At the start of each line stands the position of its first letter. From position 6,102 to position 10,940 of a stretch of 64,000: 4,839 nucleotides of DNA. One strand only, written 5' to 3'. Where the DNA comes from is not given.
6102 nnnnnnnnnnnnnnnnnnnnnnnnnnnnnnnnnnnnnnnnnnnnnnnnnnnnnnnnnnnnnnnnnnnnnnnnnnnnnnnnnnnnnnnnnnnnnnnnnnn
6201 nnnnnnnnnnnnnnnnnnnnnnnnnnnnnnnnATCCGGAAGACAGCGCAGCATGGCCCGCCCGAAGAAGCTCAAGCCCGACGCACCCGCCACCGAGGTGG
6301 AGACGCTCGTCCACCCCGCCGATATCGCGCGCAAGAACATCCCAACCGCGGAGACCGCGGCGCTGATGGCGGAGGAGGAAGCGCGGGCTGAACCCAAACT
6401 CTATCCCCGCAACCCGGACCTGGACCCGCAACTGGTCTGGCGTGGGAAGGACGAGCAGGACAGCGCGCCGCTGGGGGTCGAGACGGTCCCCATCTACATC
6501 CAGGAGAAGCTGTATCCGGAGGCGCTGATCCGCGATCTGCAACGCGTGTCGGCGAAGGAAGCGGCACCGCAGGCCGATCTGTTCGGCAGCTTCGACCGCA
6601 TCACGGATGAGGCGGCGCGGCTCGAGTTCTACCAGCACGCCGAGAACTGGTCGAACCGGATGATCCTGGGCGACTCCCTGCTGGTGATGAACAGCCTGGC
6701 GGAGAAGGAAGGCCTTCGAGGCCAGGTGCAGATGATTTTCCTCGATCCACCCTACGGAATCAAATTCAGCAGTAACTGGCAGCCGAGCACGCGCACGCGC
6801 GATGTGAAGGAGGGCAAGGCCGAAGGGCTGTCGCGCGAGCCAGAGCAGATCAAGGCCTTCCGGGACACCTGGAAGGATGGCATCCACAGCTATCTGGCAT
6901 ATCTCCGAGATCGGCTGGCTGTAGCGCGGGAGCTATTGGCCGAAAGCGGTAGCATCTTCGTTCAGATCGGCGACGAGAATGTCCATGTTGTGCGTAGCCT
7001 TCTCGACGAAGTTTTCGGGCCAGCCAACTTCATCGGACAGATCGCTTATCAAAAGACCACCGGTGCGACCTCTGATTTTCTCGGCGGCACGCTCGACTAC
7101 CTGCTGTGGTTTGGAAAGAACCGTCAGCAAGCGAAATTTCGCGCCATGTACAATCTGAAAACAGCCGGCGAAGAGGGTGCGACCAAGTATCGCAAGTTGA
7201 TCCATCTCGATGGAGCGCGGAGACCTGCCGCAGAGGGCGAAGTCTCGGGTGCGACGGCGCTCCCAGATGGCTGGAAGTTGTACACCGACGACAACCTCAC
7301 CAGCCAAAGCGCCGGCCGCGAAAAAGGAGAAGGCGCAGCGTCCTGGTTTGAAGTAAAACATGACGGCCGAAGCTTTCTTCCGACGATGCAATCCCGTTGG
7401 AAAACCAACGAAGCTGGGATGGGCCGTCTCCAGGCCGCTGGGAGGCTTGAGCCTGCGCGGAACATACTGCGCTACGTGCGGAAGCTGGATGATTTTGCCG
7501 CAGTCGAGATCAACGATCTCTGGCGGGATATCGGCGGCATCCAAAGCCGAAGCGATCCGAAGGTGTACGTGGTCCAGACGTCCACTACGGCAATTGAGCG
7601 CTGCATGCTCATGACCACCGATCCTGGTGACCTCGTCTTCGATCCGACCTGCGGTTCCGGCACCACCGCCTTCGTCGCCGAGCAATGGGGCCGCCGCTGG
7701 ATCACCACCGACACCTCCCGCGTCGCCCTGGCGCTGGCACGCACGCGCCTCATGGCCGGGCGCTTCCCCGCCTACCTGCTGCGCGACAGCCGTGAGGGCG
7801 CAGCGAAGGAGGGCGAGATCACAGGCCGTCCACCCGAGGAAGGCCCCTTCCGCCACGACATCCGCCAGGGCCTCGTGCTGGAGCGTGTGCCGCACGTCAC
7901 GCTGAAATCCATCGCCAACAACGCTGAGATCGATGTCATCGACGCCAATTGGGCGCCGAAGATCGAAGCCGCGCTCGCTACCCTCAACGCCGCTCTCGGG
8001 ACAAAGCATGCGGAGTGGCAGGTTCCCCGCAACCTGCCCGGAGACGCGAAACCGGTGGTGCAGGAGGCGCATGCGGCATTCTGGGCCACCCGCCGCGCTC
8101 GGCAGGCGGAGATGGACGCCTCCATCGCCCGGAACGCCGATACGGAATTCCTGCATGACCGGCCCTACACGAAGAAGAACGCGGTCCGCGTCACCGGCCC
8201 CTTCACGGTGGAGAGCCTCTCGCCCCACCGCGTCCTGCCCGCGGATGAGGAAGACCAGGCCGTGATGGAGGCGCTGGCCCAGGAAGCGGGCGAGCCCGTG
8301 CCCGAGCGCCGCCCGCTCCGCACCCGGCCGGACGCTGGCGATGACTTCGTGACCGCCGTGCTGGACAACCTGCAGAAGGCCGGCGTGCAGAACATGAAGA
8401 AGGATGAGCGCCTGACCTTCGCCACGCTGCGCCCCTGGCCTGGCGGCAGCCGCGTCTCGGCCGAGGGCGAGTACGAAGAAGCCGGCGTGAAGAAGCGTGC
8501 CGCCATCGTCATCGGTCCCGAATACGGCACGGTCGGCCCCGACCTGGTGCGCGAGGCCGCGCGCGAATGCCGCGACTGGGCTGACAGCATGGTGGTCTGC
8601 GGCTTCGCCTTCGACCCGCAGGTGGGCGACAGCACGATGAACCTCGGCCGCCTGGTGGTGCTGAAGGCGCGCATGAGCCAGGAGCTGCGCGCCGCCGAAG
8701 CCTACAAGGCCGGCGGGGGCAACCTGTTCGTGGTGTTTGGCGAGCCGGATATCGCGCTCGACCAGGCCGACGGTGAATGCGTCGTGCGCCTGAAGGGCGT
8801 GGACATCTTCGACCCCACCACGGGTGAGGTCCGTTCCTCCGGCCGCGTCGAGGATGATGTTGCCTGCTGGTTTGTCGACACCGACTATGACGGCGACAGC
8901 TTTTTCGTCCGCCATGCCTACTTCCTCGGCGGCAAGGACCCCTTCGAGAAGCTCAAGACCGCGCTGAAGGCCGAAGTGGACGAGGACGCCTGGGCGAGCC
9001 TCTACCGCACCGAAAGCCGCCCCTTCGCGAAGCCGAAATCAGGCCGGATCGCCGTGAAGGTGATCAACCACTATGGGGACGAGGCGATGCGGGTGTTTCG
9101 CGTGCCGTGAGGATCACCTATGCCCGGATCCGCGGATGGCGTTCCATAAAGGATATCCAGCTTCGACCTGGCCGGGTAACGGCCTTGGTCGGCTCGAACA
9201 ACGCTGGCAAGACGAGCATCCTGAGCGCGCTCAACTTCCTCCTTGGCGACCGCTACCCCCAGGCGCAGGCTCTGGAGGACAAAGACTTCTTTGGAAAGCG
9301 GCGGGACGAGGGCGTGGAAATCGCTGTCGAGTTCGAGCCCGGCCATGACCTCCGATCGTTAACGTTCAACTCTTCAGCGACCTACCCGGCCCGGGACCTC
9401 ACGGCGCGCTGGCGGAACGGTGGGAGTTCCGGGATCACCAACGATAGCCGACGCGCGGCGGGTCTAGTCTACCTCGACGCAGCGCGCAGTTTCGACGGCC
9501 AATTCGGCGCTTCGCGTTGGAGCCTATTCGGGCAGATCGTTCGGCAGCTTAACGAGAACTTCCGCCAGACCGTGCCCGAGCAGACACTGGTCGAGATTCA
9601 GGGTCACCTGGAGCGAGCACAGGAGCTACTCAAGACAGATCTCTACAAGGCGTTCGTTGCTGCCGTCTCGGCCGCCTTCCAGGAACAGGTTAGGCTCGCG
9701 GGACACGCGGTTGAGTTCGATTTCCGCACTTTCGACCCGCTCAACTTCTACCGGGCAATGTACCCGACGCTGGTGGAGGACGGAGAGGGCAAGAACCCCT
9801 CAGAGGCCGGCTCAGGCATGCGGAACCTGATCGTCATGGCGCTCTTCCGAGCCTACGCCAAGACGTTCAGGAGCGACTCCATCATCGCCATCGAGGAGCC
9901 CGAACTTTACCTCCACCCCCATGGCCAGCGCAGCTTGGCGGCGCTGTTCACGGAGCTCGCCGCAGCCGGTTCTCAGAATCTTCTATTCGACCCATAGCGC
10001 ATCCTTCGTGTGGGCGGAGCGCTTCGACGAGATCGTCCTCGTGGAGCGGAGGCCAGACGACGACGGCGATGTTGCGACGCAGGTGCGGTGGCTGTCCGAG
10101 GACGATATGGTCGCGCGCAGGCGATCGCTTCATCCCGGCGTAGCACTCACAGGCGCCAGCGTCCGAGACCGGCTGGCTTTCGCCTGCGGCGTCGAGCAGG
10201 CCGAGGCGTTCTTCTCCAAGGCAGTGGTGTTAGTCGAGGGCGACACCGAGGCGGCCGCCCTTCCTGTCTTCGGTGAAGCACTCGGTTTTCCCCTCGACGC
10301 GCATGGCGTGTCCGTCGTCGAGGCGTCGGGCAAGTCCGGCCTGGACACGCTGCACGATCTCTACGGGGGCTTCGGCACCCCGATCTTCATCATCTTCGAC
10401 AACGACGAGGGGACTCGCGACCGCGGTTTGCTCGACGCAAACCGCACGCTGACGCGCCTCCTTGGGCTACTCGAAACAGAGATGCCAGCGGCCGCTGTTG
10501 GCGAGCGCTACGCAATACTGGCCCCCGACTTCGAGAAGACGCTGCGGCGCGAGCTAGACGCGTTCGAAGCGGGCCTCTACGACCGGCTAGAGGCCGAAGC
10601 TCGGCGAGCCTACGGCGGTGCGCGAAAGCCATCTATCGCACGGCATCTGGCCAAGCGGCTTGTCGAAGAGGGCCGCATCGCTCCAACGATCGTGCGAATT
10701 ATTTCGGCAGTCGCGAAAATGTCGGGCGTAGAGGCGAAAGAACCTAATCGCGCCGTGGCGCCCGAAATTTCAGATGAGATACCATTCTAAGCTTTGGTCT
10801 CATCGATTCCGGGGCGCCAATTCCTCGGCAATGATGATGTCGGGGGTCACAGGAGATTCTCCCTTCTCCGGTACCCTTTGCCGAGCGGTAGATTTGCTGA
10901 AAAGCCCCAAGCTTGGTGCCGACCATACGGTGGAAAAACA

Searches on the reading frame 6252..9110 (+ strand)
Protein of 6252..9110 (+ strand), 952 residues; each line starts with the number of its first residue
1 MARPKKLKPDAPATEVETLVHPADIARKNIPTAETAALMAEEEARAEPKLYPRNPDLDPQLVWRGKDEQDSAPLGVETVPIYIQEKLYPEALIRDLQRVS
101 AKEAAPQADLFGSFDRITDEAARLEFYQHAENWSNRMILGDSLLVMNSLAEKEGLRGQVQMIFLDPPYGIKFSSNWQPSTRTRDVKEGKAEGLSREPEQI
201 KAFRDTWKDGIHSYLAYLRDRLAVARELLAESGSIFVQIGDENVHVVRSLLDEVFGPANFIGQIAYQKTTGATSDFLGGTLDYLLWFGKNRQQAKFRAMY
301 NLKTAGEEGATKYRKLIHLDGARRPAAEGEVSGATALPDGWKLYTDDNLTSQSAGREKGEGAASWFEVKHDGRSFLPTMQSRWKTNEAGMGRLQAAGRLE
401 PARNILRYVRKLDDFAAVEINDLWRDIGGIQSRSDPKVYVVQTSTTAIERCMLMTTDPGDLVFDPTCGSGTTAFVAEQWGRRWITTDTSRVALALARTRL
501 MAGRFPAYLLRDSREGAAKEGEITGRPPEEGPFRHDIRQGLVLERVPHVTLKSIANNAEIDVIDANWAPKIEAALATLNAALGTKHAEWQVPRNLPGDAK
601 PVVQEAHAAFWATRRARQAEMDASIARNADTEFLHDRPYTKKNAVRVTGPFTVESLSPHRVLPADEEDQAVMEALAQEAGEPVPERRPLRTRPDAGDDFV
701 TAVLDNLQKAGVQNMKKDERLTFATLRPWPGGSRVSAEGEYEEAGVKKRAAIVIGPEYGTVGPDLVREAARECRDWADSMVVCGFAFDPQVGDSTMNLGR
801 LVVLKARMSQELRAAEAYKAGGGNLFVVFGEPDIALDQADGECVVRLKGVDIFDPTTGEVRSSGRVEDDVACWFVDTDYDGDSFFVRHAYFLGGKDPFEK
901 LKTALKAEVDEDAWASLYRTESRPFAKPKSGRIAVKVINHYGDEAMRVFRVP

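Call 44: search_protein_families(library=pfam, proteins=[window:6252-9110:+], max_evalue=0.00001)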
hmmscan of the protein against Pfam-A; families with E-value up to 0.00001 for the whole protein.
window:6252-9110:+ (952 aa): 1 family
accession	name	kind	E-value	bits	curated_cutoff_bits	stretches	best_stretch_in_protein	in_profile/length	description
PF01555.25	N6_N4_Mtase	-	3.4e-29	102.8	26.7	1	159-494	1-217/221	DNA methylase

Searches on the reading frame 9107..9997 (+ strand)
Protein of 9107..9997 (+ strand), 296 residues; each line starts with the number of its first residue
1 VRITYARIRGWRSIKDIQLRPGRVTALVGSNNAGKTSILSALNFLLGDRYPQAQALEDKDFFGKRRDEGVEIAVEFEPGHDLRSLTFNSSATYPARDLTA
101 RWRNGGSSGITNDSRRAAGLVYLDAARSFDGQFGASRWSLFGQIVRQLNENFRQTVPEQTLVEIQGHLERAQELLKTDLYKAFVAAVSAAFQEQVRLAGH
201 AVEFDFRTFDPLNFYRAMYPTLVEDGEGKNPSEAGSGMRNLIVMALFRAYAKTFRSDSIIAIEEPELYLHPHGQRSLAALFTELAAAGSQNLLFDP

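Call 44: search_protein_families(library=pfam, proteins=[window:9107-9997:+], max_evalue=0.00001)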
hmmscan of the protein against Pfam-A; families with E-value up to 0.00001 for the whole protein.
window:9107-9997:+ (296 aa): 4 families
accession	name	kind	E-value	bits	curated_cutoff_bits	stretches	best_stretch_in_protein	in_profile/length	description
PF13175.12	AAA_15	-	1.8e-30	107.3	32.1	2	115-289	196-361/374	AAA ATPase domain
PF13304.12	AAA_21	-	7.7e-16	59.5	27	1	24-290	1-292/304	AAA domain, putative AbiEii toxin, Type IV TA system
PF13476.12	AAA_23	-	1.4e-07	32.8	27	1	7-62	3-59/201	AAA domain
PF02463.25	SMC_N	-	9.1e-06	25.7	40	0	7-49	6-51/220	RecF/RecN/SMC N terminal domain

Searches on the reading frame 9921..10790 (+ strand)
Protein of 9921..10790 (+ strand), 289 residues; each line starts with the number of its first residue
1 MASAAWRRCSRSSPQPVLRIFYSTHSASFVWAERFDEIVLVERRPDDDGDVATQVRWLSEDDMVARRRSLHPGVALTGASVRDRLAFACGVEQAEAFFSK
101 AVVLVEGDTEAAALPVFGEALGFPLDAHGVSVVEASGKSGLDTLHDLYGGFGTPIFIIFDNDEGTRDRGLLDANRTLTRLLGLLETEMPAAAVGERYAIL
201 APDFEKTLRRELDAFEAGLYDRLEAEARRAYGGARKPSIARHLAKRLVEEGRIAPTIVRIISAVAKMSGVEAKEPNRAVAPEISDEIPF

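Call 44: search_protein_families(library=pfam, proteins=[window:9921-10790:+], max_evalue=0.00001)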
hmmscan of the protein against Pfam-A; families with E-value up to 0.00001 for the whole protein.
window:9921-10790:+ (289 aa): 1 family
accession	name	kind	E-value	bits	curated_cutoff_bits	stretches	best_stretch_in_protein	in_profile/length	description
PF20469.4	OLD-like_TOPRIM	-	6.2e-19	68.7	23.2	1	97-162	1-67/67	Overcoming lysogenization defect protein-like, TOPRIM domain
